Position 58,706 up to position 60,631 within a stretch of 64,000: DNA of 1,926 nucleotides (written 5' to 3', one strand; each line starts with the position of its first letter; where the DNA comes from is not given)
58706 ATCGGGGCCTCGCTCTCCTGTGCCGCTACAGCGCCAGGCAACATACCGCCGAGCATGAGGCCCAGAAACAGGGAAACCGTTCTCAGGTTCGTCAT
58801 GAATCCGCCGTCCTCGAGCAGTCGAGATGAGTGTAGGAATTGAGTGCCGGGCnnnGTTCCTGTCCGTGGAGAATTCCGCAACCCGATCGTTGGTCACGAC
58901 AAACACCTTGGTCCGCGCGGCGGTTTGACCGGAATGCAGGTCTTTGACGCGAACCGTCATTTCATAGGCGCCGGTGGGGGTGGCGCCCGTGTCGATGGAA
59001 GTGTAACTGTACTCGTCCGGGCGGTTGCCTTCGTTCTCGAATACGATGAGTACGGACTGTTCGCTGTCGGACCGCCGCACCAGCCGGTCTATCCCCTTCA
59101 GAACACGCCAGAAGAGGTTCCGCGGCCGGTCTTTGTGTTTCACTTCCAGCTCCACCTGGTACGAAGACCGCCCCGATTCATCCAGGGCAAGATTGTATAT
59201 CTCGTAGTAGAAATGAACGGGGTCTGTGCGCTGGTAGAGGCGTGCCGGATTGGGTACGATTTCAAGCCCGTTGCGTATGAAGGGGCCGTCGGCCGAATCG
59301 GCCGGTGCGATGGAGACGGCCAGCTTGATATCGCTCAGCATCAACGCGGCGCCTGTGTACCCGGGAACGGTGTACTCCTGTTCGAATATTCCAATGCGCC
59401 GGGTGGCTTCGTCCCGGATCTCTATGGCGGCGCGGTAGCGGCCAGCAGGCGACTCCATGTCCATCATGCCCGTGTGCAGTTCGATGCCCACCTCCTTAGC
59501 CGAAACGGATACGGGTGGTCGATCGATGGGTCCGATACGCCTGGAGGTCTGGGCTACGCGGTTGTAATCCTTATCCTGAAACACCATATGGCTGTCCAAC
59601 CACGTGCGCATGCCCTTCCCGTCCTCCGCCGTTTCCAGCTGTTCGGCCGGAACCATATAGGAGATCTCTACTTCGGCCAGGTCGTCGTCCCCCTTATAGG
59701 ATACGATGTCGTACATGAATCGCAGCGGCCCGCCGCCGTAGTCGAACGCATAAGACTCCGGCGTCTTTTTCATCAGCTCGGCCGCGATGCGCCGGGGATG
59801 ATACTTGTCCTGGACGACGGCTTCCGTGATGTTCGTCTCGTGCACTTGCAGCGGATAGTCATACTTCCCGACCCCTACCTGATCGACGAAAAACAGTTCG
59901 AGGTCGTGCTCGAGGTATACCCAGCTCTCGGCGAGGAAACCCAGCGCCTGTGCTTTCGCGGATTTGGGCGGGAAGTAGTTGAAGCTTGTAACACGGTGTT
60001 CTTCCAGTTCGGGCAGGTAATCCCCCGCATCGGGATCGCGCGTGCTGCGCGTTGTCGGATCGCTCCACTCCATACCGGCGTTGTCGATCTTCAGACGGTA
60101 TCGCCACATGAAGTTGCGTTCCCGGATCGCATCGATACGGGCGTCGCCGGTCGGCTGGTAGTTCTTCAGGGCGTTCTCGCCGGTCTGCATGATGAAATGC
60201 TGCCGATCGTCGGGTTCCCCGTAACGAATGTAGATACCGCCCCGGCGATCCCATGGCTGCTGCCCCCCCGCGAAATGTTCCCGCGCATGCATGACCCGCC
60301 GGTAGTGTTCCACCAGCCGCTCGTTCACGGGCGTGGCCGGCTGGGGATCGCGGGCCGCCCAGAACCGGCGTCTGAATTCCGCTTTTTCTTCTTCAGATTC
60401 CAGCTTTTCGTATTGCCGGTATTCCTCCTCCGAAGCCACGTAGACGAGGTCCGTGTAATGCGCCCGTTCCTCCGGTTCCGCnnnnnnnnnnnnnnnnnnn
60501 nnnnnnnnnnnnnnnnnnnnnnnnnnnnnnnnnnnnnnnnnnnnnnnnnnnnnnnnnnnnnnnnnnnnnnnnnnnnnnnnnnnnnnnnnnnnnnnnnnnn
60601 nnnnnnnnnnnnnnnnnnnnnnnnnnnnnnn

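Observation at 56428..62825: Co-directional four-gene cluster ending in two tandem secreted TPR-GWxTD paralogs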

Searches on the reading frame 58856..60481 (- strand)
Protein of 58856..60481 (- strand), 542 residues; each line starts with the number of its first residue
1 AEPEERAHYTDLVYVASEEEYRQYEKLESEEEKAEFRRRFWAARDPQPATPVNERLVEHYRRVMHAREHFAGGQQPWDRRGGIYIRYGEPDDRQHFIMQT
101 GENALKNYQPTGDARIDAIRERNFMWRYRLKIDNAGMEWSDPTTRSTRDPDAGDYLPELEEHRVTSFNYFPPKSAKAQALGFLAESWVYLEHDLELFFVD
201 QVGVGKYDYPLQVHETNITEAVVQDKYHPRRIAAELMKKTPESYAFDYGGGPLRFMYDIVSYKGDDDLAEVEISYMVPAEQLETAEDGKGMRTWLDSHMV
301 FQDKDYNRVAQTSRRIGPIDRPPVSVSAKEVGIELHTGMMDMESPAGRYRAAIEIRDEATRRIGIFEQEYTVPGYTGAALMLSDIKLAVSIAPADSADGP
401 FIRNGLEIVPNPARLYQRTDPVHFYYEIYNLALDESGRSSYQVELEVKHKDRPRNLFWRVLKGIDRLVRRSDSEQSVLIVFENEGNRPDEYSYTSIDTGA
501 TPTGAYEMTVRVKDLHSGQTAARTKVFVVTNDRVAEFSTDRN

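Call 32: predict_structure(alignment_id=A2)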
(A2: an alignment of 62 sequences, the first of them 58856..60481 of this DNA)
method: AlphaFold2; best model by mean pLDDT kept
length: 542 residues; sequences in the alignment: 62
mean_pLDDT: 84.2   pTM: 0.77
mean pLDDT of the five models: 84.2, 82.8, 82.7, 82.6, 80.2
residues with pLDDT >= 90: 287; 70-90: 171; 50-70: 48; < 50: 36
segments of 3 or more residues with pLDDT < 50: 146-178, 540-542
pLDDT, mean of each block of 10 residues (from residue 1): 79 90 93 93 91 90 91 84 93 87 81 90 86 64 50 47 40 45 90 92 82 72 86 92 85 94 94 93 87 95 94 94 71 80 96 95 94 93 96 88 94 89 95 94 91 68 71 78 92 87 90 96 94 56 38
secondary structure, 60 per line:
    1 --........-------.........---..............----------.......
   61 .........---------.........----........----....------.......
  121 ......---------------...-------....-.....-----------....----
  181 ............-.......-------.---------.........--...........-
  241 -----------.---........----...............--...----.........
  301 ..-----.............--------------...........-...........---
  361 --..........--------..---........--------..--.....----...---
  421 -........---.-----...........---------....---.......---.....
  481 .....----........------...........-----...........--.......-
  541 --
elements in order: H3-10 H18-26 H30-43 H54-69 H79-87 E92-99 H104-107 H114-126 H152-155 H157-161 H173-176 E181-189 E194-200 H218-226 H229-239 E256-263 E268-278 H279-282 E292-302 E308-320 E335-345 E347-357 E363-372 E386-393 E406-410 E415-417 E422-429 E439-449 E459-462 E466-472 E476-485 E490-497 E504-514 E520-530 H533-539

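Call 41: search_protein_representatives(protein=window:58856-60481:-)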
Query: 542 residues. Proteins with E-value up to 0.001 (for the whole library): 7126; up to 1e-10: 2649; up to 1e-30: 292. The best 150 are listed.
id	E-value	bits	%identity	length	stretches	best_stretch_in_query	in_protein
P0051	2.0e-206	703.3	57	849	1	3-540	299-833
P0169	4.2e-182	623.0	65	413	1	132-540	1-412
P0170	7.8e-135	467.0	49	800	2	175-530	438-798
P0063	4.0e-128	444.9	49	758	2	182-533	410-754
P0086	1.1e-118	413.7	46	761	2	182-534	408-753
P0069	5.6e-118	411.4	46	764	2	178-533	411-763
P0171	3.3e-117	408.9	42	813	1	2-529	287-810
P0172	8.3e-117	407.5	44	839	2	180-530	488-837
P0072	2.5e-114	399.4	45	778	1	4-530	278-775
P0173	1.2e-113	397.1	42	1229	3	181-536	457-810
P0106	4.7e-108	378.7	43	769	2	175-530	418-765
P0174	9.2e-99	348.0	46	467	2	178-515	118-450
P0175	7.7e-84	298.7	43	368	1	182-531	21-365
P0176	2.2e-79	284.0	61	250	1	181-376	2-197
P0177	6.9e-79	282.4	35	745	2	183-525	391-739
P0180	4.6e-66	240.1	35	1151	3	217-527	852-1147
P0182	1.1e-61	225.6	37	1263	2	170-530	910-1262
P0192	9.8e-56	206.0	33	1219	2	158-529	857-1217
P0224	1.6e-49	185.5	30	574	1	4-517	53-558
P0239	1.2e-47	179.3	29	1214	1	4-527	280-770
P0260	1.7e-44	168.9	29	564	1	5-535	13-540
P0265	2.4e-43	165.1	34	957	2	238-531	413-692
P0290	2.6e-40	155.1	28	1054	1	5-527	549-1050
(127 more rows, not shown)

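Call 43: search_protein_families(library=pfam, proteins=[P0173, P0180, P0182, P0192, P0239, P0265, P0290, P0224, P0260], max_evalue=0.00001)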
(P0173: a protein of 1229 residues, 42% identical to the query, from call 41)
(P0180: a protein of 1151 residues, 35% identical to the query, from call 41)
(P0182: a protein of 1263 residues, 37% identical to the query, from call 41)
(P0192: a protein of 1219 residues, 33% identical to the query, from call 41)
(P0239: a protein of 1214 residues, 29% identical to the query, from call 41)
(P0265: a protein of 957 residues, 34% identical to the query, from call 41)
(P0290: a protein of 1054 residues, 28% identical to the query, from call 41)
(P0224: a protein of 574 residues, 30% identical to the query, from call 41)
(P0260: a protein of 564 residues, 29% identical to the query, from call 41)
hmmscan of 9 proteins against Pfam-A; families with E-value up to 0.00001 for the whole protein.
P0173 (1229 aa): 9 families
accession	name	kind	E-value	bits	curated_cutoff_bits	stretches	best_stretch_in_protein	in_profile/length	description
PF03781.23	FGE-sulfatase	-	1.9e-60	205.1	23.3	1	923-1141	3-255/255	Sulfatase-modifying factor enzyme 1-like domain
PF07719.23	TPR_2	-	4.7e-12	45.5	27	0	106-134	7-34/34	Tetratricopeptide repeat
PF13414.12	TPR_11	-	6.9e-10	38.9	26.8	1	119-146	12-39/42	TPR repeat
PF13181.12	TPR_8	-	6.8e-09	35.6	25.7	0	183-216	2-34/34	Tetratricopeptide repeat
PF13428.12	TPR_14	-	1.1e-08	35.4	23.5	0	115-143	15-43/44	Tetratricopeptide repeat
PF14559.12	TPR_19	-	4.3e-08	33.8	25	0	119-147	9-37/68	Tetratricopeptide repeat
PF13431.12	TPR_17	-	7.7e-08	32.5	24.4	0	124-145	2-23/34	Tetratricopeptide repeat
PF08308.17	PEGA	-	4.7e-07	30.1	20.8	1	1169-1216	13-59/71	PEGA domain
PF13432.12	TPR_16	-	1.7e-06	28.8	32.7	0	115-145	11-41/65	Tetratricopeptide repeat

P0180 (1151 aa): 1 family
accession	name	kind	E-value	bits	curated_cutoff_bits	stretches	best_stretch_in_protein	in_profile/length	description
PF14559.12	TPR_19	-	6.1e-06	26.9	25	0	520-572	5-57/68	Tetratricopeptide repeat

P0182 (1263 aa): 6 families
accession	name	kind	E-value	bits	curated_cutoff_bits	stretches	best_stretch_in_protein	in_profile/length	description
PF13414.12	TPR_11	-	2.6e-09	37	26.8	0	571-602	9-40/42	TPR repeat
PF14559.12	TPR_19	-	3.4e-09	37.3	25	0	430-486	2-58/68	Tetratricopeptide repeat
PF13428.12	TPR_14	-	5e-09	36.4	23.5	0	456-494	4-42/44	Tetratricopeptide repeat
PF13431.12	TPR_17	-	1.2e-06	28.7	24.4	0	579-610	2-33/34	Tetratricopeptide repeat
PF07719.23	TPR_2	-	4e-06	27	27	0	455-483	3-31/34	Tetratricopeptide repeat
PF13432.12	TPR_16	-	6.2e-06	27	32.7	0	458-515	2-58/65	Tetratricopeptide repeat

P0192 (1219 aa): 2 families
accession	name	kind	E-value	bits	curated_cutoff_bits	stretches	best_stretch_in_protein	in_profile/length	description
PF14559.12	TPR_19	-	2.3e-09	37.9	25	0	418-468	2-52/68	Tetratricopeptide repeat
PF13431.12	TPR_17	-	5.3e-07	29.9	24.4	0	535-565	3-32/34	Tetratricopeptide repeat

P0239 (1214 aa): 25 families
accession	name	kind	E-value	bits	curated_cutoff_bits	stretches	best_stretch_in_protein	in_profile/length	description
PF13414.12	TPR_11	-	2.1e-82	271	26.8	6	1139-1178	3-42/42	TPR repeat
PF07719.23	TPR_2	-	1e-76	247.2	27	1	1098-1129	3-34/34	Tetratricopeptide repeat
PF00515.34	TPR_1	-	5.6e-66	216.3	27.8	1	1098-1129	3-34/34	Tetratricopeptide repeat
PF13432.12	TPR_16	-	9.6e-54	179.8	32.7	3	1100-1164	1-65/65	Tetratricopeptide repeat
PF14559.12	TPR_19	-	3.7e-52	174.9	25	2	1073-1133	2-62/68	Tetratricopeptide repeat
PF13431.12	TPR_17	-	1.5e-50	165.7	24.4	0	1153-1179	2-28/34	Tetratricopeptide repeat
PF13181.12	TPR_8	-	7.3e-49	160.2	25.7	0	1130-1163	1-34/34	Tetratricopeptide repeat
PF13428.12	TPR_14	-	1.6e-37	124.5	23.5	0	1097-1137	2-42/44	Tetratricopeptide repeat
PF23914.1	TPR_CcmH_CycH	-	8.1e-32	110.7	42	1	1098-1199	52-156/158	Cytochrome c-type biogenesis protein H TPR domain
PF24575.1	TPR_Slam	-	2.7e-31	108.5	35.2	0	1137-1187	54-104/104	Surface lipoprotein assembly modifier, N-terminal TPR repeats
PF13424.12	TPR_12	-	3.2e-30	104.6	30.1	1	1098-1161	5-76/77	Tetratricopeptide repeat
PF13374.12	TPR_10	-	3.4e-21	75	27.5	0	1097-1125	3-31/42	Tetratricopeptide repeat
PF13174.12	TPR_6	-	6.4e-21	74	26.3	0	74-100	1-27/33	Tetratricopeptide repeat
PF13176.12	TPR_7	-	1.2e-18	65.9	27.9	0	1098-1129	1-34/36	Tetratricopeptide repeat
PF12895.13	ANAPC3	-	1.8e-15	57.4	27.2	1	195-269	5-78/82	Anaphase-promoting complex, cyclosome, subunit 3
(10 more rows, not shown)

P0265 (957 aa): 24 families
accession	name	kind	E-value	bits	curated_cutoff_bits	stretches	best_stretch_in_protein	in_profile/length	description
PF07719.23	TPR_2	-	2.6e-56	183.5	27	3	207-238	2-33/34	Tetratricopeptide repeat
PF00515.34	TPR_1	-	9.3e-51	168.1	27.8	1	771-803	2-34/34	Tetratricopeptide repeat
PF13414.12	TPR_11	-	4.8e-48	161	26.8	1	857-890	9-42/42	TPR repeat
PF14559.12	TPR_19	-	1.9e-39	134.3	25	3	857-907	6-56/68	Tetratricopeptide repeat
PF13432.12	TPR_16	-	5.4e-32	110.3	32.7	3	31-89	2-60/65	Tetratricopeptide repeat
PF13424.12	TPR_12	-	2e-31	108.4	30.1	2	772-835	5-76/77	Tetratricopeptide repeat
PF13181.12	TPR_8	-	2.1e-31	105.8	25.7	0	876-907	1-32/34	Tetratricopeptide repeat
PF13428.12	TPR_14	-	1e-30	103.5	23.5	0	877-917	2-42/44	Tetratricopeptide repeat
PF13431.12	TPR_17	-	1e-28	97.6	24.4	0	864-896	1-33/34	Tetratricopeptide repeat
PF13176.12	TPR_7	-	1.1e-18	66.1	27.9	0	807-838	2-33/36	Tetratricopeptide repeat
PF23914.1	TPR_CcmH_CycH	-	1.2e-17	64.7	42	0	186-276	64-157/158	Cytochrome c-type biogenesis protein H TPR domain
PF07721.20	TPR_4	-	1.6e-14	53.4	27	0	881-901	6-26/26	Tetratricopeptide repeat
PF13374.12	TPR_10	-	4.8e-14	52.3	27.5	0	773-801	5-33/42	Tetratricopeptide repeat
PF17874.7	TPR_MalT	-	2.6e-13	50.4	45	0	735-818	41-129/336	MalT-like TPR region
PF13371.12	TPR_9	-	4.3e-13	49.5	35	0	183-236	6-59/73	Tetratricopeptide repeat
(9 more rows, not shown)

P0290 (1054 aa): 6 families
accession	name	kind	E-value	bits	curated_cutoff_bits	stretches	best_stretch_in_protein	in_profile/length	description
PF13431.12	TPR_17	-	7.9e-10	38.7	24.4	0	430-448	2-20/34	Tetratricopeptide repeat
PF13428.12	TPR_14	-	8.5e-08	32.6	23.5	0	342-375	4-38/44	Tetratricopeptide repeat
PF23914.1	TPR_CcmH_CycH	-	1.1e-07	32.2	42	0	335-420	46-133/158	Cytochrome c-type biogenesis protein H TPR domain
PF13181.12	TPR_8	-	2.6e-06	27.6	25.7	0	342-365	4-27/34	Tetratricopeptide repeat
PF00515.34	TPR_1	-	4.6e-06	26.6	27.8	0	342-365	4-27/34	Tetratricopeptide repeat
PF07719.23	TPR_2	-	6.9e-06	26.2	27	0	341-365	3-27/34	Tetratricopeptide repeat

P0224 (574 aa): 0 families

P0260 (564 aa): 1 family
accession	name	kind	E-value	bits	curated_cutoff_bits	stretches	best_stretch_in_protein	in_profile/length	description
PF20094.4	GWxTD_dom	-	4.7e-06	26.9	26.9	1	13-102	30-117/172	GWxTD domain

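Call 49: fold_search(model_id=the predicted structure, library=pdb)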
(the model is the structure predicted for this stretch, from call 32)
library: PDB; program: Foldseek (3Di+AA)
matches with E <= 10: 1528; with E <= 0.001: 190
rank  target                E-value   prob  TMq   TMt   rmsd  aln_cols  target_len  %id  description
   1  4be6_A                1.8e-08  1.00  0.17  0.34  11.7       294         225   10  V. cholera biofilm scaffolding protein RbmA (released 2013-12-18)
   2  7tvz_E                3.0e-08  1.00  0.16  0.14  21.6       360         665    9  Cryo-EM structure of human band 3-protein 4.2 complex in diagonal conformation (released 2022-06-08)
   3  8xez_A                7.0e-08  1.00  0.14  0.09  28.7       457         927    7  Cryo-EM structure of integrin ITGAV/ITGB3 complex, conformation 5 (released 2024-12-18)
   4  4kkr_A                7.4e-08  1.00  0.16  0.31  12.0       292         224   11  Crystal structure of Vibrio cholerae RbmA (crystal form 3) (released 2013-05-22)
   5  4kkp_A                1.8e-07  1.00  0.16  0.29  12.2       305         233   10  Crystal structure of Vibrio cholerae RbmA (crystal form 2) (released 2013-05-22)
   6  4kkp_B                2.1e-07  1.00  0.15  0.30  14.7       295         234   10  Crystal structure of Vibrio cholerae RbmA (crystal form 2) (released 2013-05-22)
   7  4kkq_B                2.2e-07  1.00  0.16  0.30  12.3       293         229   11  Crystal structure of Vibrio cholerae RbmA (crystal form 1) (released 2013-05-22)
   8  7uzs                  2.2e-07  1.00  0.16  0.13  21.7       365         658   11  Protein 4.2 (local refinement from consensus reconstruction of ankyrin complex classes) (released 2022-07-20)
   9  8csw                  2.8e-07  1.00  0.16  0.14  21.8       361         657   11  Local refinement of protein 4.2 in Class 2 of erythrocyte ankyrin-1 complex (released 2022-07-20)
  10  9iuj_A                3.0e-07  1.00  0.16  0.13  22.5       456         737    8  Integrin alpha-v beta-3 in complex with rhodostomin (released 2025-07-30)
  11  4be5_A                3.1e-07  1.00  0.16  0.31  12.0       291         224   11  V. cholera biofilm scaffolding protein RbmA (released 2013-12-18)
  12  8cs9_X                3.5e-07  1.00  0.16  0.14  22.2       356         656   10  Composite reconstruction of Class 1 of the erythrocyte ankyrin-1 complex (released 2022-07-20)
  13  4kkq_A                3.7e-07  1.00  0.16  0.30  12.2       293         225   11  Crystal structure of Vibrio cholerae RbmA (crystal form 1) (released 2013-05-22)
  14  1fie_A                4.9e-07  1.00  0.17  0.13  21.8       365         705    8  RECOMBINANT HUMAN COAGULATION FACTOR XIII (released 1997-02-12)
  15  6avr_A                4.9e-07  1.00  0.16  0.10  26.7       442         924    9  Human alpha-V beta-3 Integrin (intermediate conformation) in complex with the therapeutic antibody LM609 (released 2017-11-01)
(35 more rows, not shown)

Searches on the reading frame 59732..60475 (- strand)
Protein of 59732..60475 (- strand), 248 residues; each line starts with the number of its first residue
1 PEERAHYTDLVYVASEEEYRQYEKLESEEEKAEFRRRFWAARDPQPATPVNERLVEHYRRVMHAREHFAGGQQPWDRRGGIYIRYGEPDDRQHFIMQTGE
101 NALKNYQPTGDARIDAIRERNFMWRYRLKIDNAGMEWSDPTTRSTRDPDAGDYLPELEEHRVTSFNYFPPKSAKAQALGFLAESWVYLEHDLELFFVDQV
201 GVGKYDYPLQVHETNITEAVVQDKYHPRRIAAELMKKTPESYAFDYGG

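Call 73: search_solved_structures(query=A8, max_evalue=10, show_alignments=2)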
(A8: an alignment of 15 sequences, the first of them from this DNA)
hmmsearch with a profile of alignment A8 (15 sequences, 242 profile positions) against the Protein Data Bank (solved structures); distinct sequences matched with E-value up to 10: 0.
